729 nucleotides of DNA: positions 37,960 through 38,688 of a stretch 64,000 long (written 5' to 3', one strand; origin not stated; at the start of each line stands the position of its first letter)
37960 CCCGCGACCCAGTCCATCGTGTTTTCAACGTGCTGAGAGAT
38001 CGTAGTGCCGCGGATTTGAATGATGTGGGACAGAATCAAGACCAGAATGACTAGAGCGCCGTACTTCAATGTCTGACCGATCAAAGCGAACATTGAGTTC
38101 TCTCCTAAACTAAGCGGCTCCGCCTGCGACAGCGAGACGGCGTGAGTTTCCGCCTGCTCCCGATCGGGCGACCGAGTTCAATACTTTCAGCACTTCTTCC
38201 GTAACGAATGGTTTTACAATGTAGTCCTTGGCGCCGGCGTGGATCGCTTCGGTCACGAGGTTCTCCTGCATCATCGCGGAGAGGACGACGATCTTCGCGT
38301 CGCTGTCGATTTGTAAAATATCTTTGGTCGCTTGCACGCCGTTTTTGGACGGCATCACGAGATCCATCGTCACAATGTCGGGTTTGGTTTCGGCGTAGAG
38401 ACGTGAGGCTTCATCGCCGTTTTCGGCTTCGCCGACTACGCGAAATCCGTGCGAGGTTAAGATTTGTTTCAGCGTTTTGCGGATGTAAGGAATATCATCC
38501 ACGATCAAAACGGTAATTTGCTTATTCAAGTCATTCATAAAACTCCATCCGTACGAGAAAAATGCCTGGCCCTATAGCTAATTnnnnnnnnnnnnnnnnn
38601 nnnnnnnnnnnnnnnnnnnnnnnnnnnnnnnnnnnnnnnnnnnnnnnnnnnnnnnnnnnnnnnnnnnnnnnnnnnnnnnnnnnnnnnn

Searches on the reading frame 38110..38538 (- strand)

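Call 40: search_protein_families(library=pfam, proteins=[window:38110-38538:-], max_evalue=0.0001)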
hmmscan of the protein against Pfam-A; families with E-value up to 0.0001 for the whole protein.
window:38110-38538:- (142 aa): 1 family
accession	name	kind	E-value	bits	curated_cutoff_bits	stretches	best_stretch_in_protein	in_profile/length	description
PF00072.30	Response_reg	-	7.5e-29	100.6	30.2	1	10-120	1-110/111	Response regulator receiver domain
